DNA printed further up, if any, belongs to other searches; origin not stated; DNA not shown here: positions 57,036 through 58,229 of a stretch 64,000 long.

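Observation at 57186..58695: Rnl-type RNA ligase-like gene with an uncharacterised 210-aa partner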

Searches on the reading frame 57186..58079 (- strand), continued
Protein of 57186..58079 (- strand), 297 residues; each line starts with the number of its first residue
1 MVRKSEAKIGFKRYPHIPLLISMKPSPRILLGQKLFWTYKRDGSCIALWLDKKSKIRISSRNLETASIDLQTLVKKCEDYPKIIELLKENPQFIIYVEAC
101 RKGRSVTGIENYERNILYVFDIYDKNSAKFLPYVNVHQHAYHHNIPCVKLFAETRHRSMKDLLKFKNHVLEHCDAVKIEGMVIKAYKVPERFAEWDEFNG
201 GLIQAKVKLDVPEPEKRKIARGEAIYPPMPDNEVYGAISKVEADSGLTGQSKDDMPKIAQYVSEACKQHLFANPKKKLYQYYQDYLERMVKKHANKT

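Call 107: search_solved_structures(query=A2, max_evalue=1, show_alignments=2)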
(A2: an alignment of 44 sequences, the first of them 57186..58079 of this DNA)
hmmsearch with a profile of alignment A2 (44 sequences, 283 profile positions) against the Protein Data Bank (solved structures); distinct sequences matched with E-value up to 1: 14.
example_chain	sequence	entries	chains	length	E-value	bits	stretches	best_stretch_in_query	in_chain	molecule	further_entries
3qwu_A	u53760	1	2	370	0.0069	18.9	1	83-194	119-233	DNA ligase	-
8uce_A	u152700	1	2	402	0.02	17.4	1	114-237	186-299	ATP dependent DNA ligase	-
8ucg_A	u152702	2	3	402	0.075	15.5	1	114-237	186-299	ATP dependent DNA ligase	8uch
7x8u_A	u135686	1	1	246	0.078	15.5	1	58-145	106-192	Tospovirus resistance protein B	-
8ucf_A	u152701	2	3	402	0.15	14.5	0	114-231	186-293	ATP dependent DNA ligase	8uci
5m1s_F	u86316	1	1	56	0.17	14.4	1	227-270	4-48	DNA polymerase III subunit theta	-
5f2q_A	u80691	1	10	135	0.18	14.3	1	82-172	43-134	C-type lectin BJcuL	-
1du2_A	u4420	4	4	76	0.36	13.3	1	227-270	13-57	DNA POLYMERASE III | DNA polymerase III, theta subunit | DNA POLYMERASE III SUBUNIT THETA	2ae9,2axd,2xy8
6vt3_A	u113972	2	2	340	0.41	13.1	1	25-131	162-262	RNA Ligase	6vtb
5cot_A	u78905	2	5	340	0.42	13.1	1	25-131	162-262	Naegleria gruberi RNA ligase | RNA ligase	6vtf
6vt5_A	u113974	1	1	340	0.42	13.1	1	25-131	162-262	RNA Ligase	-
6vt4_A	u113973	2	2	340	0.42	13.1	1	25-131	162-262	RNA Ligase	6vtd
6vt9_A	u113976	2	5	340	0.46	13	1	25-131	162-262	RNA ligase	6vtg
6vt8_A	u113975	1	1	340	0.6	12.6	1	25-130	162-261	RNA Ligase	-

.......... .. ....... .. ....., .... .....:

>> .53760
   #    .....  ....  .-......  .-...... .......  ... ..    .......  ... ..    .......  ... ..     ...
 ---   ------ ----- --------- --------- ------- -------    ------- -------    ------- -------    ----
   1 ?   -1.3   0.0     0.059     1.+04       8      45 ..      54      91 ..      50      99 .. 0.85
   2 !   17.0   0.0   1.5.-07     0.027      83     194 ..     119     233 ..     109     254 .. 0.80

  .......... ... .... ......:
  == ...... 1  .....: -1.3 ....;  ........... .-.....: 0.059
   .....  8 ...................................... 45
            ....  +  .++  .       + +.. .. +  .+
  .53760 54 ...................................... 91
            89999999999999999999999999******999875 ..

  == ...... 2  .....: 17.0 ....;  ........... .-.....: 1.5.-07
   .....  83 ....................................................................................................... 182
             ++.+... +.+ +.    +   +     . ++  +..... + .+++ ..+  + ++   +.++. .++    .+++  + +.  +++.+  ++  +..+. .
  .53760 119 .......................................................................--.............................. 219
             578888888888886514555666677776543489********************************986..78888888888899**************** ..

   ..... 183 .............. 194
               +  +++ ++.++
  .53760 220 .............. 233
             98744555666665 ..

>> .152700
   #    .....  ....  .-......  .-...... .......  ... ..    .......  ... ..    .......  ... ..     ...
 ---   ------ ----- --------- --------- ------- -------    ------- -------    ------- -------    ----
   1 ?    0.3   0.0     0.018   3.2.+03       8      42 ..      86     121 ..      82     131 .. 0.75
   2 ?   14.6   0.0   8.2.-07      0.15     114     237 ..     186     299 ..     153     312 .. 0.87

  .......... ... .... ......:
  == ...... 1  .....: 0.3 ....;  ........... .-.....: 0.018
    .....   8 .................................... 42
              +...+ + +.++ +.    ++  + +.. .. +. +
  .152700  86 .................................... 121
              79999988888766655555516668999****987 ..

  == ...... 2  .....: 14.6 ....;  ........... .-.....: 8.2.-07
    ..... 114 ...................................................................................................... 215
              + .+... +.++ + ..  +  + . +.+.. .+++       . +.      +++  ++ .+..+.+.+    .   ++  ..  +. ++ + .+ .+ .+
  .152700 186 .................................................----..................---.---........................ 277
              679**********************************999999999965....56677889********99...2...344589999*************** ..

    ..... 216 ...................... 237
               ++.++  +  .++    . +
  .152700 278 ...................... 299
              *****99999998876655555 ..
